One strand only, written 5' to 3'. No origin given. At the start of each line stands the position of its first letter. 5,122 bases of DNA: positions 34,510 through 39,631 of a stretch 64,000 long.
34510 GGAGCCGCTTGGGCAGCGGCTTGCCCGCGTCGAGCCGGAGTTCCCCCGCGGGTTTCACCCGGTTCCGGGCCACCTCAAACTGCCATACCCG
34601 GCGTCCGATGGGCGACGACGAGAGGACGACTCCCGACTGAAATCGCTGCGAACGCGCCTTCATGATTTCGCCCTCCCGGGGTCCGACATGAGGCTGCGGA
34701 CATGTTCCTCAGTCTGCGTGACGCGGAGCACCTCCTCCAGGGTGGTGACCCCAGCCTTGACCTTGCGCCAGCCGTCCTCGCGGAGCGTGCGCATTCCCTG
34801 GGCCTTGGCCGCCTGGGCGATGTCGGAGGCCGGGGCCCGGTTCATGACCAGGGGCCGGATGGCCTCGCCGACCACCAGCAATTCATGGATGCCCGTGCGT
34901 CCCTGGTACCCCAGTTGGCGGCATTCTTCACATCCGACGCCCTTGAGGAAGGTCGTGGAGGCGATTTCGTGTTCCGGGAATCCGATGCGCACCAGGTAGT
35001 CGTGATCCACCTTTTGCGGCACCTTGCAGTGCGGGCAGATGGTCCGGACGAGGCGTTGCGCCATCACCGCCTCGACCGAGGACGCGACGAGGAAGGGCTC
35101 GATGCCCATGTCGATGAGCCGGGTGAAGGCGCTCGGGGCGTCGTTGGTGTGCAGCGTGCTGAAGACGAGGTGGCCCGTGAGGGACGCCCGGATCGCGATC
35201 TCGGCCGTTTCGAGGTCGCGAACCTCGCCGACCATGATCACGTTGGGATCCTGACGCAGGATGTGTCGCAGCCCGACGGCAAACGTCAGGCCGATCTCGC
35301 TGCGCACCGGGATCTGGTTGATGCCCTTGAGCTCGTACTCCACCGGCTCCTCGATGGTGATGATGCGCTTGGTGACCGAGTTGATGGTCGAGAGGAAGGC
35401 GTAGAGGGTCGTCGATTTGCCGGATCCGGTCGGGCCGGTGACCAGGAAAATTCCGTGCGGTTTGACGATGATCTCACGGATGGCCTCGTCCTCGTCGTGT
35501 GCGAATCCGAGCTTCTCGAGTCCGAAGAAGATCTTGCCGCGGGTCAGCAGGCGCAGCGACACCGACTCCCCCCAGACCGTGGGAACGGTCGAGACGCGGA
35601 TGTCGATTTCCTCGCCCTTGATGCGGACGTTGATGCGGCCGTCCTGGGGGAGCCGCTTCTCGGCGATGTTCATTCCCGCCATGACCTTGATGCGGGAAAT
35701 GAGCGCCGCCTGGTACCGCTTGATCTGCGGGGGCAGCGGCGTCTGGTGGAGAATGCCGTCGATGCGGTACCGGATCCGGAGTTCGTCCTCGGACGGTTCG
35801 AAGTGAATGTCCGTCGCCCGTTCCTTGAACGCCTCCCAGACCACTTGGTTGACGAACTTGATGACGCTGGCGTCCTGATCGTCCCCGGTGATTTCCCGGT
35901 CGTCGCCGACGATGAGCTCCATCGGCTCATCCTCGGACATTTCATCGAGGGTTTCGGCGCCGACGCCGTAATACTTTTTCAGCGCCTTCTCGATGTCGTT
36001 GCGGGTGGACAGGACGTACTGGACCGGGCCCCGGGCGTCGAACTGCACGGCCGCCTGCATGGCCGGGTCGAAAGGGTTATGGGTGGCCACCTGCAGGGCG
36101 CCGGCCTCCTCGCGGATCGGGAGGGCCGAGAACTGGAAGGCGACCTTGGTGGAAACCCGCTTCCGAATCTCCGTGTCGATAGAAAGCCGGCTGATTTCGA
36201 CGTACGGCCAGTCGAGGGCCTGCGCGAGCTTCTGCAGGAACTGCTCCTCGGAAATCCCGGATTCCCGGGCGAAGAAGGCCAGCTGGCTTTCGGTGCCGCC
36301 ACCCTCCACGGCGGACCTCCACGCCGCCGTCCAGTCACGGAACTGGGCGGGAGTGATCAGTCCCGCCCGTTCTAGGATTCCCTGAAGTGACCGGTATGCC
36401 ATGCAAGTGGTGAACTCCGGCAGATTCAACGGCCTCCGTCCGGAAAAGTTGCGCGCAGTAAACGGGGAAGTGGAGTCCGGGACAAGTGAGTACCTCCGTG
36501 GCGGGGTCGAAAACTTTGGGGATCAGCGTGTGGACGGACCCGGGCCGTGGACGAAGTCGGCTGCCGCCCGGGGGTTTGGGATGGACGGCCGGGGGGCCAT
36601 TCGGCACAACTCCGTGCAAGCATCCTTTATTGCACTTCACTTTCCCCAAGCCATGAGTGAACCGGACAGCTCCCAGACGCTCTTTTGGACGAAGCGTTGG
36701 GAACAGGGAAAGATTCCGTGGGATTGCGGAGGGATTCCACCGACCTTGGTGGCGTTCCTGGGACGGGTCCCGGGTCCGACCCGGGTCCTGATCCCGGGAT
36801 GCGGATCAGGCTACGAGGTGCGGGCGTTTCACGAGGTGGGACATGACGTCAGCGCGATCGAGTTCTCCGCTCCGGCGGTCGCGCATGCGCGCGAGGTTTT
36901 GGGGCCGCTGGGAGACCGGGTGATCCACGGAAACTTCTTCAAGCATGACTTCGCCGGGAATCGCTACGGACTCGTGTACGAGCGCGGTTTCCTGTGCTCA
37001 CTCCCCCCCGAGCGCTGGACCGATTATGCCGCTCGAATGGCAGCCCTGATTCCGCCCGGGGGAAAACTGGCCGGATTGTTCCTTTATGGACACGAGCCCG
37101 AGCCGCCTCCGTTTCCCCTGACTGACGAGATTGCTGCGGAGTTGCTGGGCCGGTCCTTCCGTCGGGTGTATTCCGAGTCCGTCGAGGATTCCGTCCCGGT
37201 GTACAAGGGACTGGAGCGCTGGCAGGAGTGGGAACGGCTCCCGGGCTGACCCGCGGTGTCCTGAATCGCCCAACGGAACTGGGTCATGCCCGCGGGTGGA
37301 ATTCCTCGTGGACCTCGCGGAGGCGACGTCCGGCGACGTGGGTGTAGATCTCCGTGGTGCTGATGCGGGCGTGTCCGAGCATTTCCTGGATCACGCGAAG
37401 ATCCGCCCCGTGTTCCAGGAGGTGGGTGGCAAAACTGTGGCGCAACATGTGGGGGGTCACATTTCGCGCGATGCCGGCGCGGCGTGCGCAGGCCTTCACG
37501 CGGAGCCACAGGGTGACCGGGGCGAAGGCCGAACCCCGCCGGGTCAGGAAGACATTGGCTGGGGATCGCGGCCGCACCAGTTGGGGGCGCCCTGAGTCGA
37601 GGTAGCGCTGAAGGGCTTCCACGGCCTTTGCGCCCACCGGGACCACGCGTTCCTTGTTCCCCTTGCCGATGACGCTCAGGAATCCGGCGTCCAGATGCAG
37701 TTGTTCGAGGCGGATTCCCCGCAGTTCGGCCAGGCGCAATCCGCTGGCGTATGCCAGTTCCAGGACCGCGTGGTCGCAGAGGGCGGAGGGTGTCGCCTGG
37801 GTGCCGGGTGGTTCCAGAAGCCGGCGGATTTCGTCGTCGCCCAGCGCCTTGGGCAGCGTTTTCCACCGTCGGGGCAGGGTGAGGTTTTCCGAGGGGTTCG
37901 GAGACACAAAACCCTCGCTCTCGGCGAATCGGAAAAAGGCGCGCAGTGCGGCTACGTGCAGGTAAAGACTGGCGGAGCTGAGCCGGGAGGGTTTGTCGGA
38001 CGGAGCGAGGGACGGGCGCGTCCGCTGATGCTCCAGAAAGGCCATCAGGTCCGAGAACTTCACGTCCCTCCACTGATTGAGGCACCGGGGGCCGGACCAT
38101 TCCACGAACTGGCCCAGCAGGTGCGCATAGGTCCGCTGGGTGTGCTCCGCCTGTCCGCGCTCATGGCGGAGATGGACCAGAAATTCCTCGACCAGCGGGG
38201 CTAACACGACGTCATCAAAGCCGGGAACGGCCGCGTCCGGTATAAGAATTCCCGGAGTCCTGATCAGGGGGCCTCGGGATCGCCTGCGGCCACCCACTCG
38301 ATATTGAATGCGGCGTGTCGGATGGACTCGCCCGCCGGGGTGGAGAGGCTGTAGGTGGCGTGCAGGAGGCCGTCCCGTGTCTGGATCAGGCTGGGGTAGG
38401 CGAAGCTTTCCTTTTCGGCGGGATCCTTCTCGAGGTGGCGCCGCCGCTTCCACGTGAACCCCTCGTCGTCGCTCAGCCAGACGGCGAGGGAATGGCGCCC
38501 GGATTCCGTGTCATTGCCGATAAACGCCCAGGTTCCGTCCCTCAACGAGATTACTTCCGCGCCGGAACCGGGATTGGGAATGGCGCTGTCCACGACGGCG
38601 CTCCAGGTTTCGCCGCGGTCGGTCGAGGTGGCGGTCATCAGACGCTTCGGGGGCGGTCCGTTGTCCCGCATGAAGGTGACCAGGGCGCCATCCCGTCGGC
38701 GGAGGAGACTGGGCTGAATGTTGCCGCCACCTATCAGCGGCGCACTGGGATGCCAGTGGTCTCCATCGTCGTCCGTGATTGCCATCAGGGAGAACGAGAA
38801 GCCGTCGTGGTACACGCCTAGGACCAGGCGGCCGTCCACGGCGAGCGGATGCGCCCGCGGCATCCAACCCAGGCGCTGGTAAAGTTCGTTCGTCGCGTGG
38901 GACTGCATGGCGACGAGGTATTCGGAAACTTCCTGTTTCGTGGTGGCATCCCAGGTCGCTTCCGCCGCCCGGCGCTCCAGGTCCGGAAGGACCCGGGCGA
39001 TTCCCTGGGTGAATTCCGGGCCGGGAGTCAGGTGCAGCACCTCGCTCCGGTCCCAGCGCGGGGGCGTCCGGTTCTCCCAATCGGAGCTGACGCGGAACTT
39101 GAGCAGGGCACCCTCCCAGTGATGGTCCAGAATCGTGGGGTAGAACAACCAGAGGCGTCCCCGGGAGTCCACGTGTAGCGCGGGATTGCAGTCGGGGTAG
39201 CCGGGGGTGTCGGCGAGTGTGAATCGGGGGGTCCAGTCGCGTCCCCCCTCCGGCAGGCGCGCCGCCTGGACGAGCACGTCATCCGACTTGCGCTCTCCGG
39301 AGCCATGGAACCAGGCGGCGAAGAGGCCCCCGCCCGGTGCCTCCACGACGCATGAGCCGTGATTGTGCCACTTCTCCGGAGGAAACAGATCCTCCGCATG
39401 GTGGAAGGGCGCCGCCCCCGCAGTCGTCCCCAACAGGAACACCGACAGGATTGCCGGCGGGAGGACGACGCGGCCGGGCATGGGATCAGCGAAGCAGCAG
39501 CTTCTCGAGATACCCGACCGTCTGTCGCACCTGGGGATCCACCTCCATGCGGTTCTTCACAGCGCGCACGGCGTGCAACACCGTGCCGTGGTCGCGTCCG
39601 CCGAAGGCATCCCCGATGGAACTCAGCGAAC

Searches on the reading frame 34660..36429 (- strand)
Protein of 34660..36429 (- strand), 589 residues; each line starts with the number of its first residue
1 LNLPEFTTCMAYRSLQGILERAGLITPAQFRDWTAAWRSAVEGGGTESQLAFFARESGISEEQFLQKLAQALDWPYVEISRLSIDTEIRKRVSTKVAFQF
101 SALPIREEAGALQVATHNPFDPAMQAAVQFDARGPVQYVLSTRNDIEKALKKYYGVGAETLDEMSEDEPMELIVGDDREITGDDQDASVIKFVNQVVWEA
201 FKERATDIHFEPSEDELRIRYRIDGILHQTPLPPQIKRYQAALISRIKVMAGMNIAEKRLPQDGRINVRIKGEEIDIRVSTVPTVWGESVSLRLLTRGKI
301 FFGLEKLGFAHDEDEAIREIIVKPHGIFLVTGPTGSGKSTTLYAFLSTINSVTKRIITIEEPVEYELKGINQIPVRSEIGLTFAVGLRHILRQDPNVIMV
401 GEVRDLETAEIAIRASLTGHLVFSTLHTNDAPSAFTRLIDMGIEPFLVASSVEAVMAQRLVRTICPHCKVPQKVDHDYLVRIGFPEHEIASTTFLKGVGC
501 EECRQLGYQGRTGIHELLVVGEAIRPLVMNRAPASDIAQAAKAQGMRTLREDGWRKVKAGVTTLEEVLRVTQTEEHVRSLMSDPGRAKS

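Call 78: search_protein_families(library=pfam, proteins=[window:34660-36429:-])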
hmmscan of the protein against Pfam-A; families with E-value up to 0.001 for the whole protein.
window:34660-36429:- (589 aa): 7 families
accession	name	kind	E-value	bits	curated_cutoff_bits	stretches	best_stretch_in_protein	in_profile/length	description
PF00437.27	T2SSE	-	2.4e-138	461.3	24.9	1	184-569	3-370/370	Type II/IV secretion system protein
PF05157.20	MshEN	-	1.9e-16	60.3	23.1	1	73-157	2-87/90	MshEN domain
PF13555.12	AAA_29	-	0.00011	22.3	27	1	319-346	16-43/61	P-loop containing region of AAA domain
PF13401.12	AAA_22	-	0.00015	22.5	27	1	325-370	5-50/130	AAA domain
PF13604.12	AAA_30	-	0.00072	19.8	27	0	314-352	7-45/191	AAA domain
PF13476.12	AAA_23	-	0.0009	20.4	27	0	325-347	19-41/201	AAA domain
PF13191.12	AAA_16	-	0.00094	20.1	32.6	0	326-439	25-124/167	AAA ATPase domain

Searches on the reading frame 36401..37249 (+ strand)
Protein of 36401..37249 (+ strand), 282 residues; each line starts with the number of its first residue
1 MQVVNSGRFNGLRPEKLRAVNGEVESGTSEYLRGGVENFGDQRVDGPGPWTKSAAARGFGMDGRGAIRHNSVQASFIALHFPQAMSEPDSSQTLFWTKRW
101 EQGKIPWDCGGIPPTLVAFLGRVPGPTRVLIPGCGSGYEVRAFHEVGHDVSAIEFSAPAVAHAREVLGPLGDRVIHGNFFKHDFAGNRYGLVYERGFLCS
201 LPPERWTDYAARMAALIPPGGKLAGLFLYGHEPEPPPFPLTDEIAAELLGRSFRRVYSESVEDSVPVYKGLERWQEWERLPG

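Call 78: search_protein_families(library=pfam, proteins=[window:36401-37249:+])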
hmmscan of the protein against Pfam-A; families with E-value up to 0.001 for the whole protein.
window:36401-37249:+ (282 aa): 5 families
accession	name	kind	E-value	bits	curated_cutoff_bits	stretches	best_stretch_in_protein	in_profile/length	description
PF05724.17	TPMT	-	7.5e-29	101.4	26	1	94-263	4-192/218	Thiopurine S-methyltransferase (TPMT)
PF13649.12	Methyltransf_25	-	3.3e-08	34.6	27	1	129-221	1-97/97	Methyltransferase domain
PF08241.18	Methyltransf_11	-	2.8e-07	31.5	21.2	1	132-224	3-94/95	Methyltransferase domain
PF13489.12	Methyltransf_23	-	2.4e-05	24.6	27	1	122-223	19-114/164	Methyltransferase domain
PF08242.18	Methyltransf_12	-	0.00018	22.6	30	1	133-223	4-98/98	Methyltransferase domain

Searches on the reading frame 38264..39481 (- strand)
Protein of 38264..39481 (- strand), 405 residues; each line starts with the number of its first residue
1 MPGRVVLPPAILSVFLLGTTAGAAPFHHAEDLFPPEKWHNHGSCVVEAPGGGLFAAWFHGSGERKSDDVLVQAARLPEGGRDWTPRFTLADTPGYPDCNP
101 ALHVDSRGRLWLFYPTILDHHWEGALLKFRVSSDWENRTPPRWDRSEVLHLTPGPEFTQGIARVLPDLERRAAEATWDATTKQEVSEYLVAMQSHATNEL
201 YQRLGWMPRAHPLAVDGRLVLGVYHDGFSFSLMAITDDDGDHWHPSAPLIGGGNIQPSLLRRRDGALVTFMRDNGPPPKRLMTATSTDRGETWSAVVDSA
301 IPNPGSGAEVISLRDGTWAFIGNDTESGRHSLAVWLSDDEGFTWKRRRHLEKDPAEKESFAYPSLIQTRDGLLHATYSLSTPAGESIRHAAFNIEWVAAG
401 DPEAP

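Call 78: search_protein_families(library=pfam, proteins=[window:38264-39481:-])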
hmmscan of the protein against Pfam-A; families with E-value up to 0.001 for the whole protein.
window:38264-39481:- (405 aa): 1 family
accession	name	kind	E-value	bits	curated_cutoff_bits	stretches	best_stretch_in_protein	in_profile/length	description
PF13088.12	BNR_2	-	9.5e-46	156.8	31.4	2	211-374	115-276/277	BNR repeat-like domain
